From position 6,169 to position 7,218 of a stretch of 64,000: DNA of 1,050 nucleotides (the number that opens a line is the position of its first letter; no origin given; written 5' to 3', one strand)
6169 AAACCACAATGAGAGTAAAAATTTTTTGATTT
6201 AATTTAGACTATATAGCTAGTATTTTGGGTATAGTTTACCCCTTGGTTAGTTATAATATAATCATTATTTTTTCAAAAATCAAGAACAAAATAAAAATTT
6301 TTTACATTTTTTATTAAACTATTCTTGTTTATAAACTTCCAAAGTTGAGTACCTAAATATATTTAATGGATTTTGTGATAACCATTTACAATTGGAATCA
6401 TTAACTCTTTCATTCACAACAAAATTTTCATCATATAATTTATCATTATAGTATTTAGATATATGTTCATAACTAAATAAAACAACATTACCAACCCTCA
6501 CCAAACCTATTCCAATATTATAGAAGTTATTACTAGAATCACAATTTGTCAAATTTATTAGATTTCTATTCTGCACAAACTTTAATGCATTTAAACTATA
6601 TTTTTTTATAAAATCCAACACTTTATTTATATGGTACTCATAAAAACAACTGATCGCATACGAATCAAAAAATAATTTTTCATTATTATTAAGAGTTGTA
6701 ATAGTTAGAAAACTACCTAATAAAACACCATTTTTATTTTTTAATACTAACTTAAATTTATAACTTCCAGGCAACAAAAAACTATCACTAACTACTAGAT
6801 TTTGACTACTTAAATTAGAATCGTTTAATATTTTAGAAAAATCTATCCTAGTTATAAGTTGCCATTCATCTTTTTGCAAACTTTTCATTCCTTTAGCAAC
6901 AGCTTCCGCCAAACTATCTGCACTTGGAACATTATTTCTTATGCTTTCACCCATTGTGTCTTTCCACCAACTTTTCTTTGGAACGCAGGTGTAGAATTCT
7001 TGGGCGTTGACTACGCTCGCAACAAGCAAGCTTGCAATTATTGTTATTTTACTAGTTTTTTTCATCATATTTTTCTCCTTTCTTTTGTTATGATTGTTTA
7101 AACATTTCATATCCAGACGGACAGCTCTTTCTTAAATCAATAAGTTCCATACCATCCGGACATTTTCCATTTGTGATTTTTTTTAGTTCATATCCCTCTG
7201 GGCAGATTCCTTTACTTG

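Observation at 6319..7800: Three-copy polymorphic secreted-protein cassette: leader, Cys-rich CPxG-repeat protein, then a secreted protein with a conserved N-terminal module and swapped C-terminal domains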

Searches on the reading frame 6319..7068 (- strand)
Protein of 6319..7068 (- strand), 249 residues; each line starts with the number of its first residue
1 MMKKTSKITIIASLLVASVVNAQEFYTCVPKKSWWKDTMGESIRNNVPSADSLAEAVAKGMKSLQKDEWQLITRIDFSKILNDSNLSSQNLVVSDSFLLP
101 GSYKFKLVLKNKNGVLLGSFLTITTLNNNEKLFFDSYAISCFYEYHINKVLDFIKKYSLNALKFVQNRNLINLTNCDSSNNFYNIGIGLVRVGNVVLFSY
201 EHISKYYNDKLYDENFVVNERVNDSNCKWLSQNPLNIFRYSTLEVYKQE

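Call 8: search_protein_families(library=pfam, proteins=[window:6319-7068:-], max_evalue=1)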
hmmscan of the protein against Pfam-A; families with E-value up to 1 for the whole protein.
window:6319-7068:- (249 aa): 0 families

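Call 9: search_protein_families(library=ncbifam, proteins=[window:6319-7068:-], max_evalue=1)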
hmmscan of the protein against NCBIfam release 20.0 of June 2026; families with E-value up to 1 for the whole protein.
window:6319-7068:- (249 aa): 0 families

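Call 20: find_homologous_proteins(query=window:6319-7068:-, max_evalue=0.01)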
Query window:6319-7068:- (249 aa): 25 proteins with E <= 0.01 among 649 candidates.
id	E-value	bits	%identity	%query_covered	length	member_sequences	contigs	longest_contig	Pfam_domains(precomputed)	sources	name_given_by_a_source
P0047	2.3e-158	543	100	100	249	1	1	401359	-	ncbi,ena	-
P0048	1.6e-117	409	77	100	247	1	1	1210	-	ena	-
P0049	1.6e-42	164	42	100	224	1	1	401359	-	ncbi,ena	-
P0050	6.3e-42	162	40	100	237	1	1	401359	-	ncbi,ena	-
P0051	9.0e-32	129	45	80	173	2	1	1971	-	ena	-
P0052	2.7e-24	104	55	45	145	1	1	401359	-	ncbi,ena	-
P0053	7.8e-24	103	65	31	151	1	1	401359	-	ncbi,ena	-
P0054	3.2e-19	88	75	23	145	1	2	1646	-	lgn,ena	-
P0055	6.0e-19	87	34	100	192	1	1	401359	-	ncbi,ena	-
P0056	8.3e-19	86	60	27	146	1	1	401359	-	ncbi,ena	-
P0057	9.6e-17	79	50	33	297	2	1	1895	-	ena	-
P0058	5.0e-16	77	34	100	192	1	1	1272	-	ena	-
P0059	2.4e-15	75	38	41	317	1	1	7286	-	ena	-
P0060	2.0e-12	65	43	49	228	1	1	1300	-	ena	-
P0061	4.8e-11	61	69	18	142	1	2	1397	-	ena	-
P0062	6.0e-11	60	60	23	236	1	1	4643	-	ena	-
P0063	9.2e-11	60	69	18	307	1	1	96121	-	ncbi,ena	-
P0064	1.8e-10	59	50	30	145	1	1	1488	-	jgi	-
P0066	2.7e-10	58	64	19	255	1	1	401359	-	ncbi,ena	-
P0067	6.6e-10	57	68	18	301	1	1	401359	-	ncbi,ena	-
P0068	1.1e-8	53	40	43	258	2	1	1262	-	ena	-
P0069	6.6e-8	51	36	42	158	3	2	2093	-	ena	-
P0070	6.4e-6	44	59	16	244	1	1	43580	-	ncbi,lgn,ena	-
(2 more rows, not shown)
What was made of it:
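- Checked: The A and C bodies are homologous (42% identity, call 20).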

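Call 21: find_encoding_contigs(protein=P0047, flank=3000, max_places=3)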
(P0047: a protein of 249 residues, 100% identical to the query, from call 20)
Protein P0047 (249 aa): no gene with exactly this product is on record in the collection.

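Call 27: find_encoding_contigs(protein=P0059, flank=7000, max_places=3)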
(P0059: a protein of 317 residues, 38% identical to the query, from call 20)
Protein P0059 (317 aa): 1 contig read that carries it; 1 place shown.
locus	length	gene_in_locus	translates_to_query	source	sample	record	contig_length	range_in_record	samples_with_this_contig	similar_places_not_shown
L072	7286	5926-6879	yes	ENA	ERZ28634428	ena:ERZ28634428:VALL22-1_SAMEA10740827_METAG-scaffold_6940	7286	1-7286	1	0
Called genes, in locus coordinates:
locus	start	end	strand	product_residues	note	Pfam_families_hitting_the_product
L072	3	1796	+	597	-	?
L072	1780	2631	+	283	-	PF04998:RNA_pol_Rpb1_5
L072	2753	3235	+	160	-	-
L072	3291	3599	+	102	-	PF00829:Ribosomal_L21p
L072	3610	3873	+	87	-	PF01016:Ribosomal_L27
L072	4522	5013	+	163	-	-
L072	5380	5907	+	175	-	-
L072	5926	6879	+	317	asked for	-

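Call 28: find_encoding_contigs(protein=P0070, flank=8000, max_places=3)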
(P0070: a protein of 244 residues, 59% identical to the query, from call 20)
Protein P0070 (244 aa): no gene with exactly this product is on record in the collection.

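Call 30: find_encoding_contigs(protein=P0062, flank=5000, max_places=3)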
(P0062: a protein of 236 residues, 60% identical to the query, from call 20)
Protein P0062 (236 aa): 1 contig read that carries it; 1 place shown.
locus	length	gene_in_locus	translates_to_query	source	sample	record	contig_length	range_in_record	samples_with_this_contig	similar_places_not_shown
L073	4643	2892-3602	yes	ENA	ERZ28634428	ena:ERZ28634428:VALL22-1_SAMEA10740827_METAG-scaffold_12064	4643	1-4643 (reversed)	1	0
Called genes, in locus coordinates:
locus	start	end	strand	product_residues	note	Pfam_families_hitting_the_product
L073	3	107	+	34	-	?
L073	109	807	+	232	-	PF02463:SMC_N (faint), PF00005:ABC_tran, PF13304:AAA_21 (faint)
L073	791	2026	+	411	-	PF12704:MacB_PCD, PF02687:FtsX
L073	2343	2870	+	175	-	-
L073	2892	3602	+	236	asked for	-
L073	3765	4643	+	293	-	?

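Call 34: search_protein_families(library=pfam, proteins=[P0059, P0063, P0067, P0062, P0070, P0052, P0055, P0064, P0069], max_evalue=1)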
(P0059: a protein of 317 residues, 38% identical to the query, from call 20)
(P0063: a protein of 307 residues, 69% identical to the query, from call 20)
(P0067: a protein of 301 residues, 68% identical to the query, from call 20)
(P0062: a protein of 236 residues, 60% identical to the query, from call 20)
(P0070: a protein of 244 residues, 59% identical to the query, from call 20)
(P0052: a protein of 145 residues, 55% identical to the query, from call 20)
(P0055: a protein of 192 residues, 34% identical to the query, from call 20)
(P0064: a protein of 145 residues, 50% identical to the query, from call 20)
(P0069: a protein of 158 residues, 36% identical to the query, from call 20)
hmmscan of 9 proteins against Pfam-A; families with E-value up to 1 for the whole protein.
P0059 (317 aa): 0 families

P0063 (307 aa): 0 families

P0067 (301 aa): 0 families

P0062 (236 aa): 1 family
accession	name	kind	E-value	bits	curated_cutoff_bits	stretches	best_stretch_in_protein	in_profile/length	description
PF06112.16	Herpes_capsid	-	0.17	12.4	25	1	84-170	75-150/172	Gammaherpesvirus capsid protein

P0070 (244 aa): 0 families

P0052 (145 aa): 1 family
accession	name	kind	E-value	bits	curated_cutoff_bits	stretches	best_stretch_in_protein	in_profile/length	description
PF07779.18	Cas1_AcylT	-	0.075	12.3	27.3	1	7-140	201-324/482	10 TM Acyl Transferase domain found in Cas1p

P0055 (192 aa): 0 families

P0064 (145 aa): 0 families

P0069 (158 aa): 1 family
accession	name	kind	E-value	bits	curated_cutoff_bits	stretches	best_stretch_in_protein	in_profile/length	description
PF12820.12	BRCT_assoc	-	0.054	13.8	27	1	93-131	101-141/164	Serine-rich domain associated with BRCT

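Call 37: search_protein_families(library=phrogs, proteins=[P0059, P0063, P0067, P0062, P0070, window:6319-7068:-], max_evalue=0.1)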
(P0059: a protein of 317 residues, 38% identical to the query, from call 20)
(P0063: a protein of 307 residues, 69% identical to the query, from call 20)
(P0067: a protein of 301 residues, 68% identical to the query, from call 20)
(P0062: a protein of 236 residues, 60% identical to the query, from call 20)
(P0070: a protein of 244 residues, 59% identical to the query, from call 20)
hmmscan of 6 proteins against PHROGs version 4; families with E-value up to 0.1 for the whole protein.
P0059 (317 aa): 0 families

P0063 (307 aa): 1 family
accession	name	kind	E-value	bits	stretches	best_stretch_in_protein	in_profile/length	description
phrog_11241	-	unknown function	0.095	13.7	0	24-55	15-46/86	-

P0067 (301 aa): 0 families

P0062 (236 aa): 0 families

P0070 (244 aa): 0 families

window:6319-7068:- (249 aa): 0 families

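Call 38: search_protein_families(library=ncbifam, proteins=[P0059, P0063, P0067, P0062, P0070, P0066, P0068], max_evalue=1)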
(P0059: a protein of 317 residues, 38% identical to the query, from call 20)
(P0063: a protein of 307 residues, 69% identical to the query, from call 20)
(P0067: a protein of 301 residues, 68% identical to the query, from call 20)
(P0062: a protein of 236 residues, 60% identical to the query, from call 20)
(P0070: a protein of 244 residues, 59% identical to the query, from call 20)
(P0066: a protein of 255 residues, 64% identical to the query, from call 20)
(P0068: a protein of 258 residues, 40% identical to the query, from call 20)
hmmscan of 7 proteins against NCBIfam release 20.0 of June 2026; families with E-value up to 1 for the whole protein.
P0059 (317 aa): 0 families

P0063 (307 aa): 0 families

P0067 (301 aa): 1 family
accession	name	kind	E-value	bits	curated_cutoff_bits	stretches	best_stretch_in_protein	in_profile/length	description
NF045802.1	MethMoxAlphaMmoY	equivalog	0.2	10.8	700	1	11-58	192-239/389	aromatic/alkene monooxygenase hydroxylase subunit beta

P0062 (236 aa): 0 families

P0070 (244 aa): 0 families

P0066 (255 aa): 1 family
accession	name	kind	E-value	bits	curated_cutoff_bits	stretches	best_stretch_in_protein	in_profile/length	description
NF006908.0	PRK09400.1-3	equivalog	0.15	11.9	97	1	41-73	8-40/71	preprotein translocase subunit SecE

P0068 (258 aa): 0 families

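Call 48: search_protein_representatives(alignment_id=A2)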
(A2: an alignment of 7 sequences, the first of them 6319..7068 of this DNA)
Query: 7 sequences, 232 profile positions. Proteins with E-value up to 0.001 (for the whole library): 58; up to 1e-10: 35; up to 1e-30: 5. The best 58 are listed.
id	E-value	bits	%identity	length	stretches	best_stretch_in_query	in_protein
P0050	4.1e-96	337.4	-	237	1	1-232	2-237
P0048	1.5e-95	335.6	-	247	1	1-230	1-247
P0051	4.5e-73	262.0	-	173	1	1-190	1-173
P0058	2.8e-70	252.9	-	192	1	1-232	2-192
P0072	5.3e-41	157.1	-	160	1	79-232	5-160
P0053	4.6e-29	118.0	-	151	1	1-72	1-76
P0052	2.2e-28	115.8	-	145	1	1-75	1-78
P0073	1.1e-27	113.6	-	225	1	1-232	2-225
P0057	7.2e-26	107.6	-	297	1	1-100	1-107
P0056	1.7e-25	106.3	-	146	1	1-83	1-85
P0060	9.8e-25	103.9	-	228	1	2-100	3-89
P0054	1.9e-24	102.9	-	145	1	1-74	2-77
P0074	3.9e-24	101.9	-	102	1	1-101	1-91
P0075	2.9e-23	99.1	-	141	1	2-69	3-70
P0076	4.0e-23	98.6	-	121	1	1-65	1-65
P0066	3.1e-21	92.4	-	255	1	1-101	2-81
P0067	2.6e-18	82.8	-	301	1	2-47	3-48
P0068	1.2e-17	80.7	-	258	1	1-50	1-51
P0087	2.6e-13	66.5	-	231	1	4-181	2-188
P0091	9.0e-11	58.2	-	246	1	4-50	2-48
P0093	2.9e-10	56.5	-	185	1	2-42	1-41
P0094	3.3e-10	56.3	-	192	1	4-178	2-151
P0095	3.5e-10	56.2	-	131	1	1-100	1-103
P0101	3.9e-08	49.5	-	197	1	4-160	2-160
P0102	5.7e-08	49.0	-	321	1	1-115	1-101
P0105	2.4e-06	43.7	-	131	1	1-60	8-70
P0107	1.8e-05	40.8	-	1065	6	82-127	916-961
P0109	3.6e-05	39.9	-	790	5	52-123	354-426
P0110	6.9e-05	38.9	-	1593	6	75-133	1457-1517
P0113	6.1e-04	35.8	-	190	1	1-117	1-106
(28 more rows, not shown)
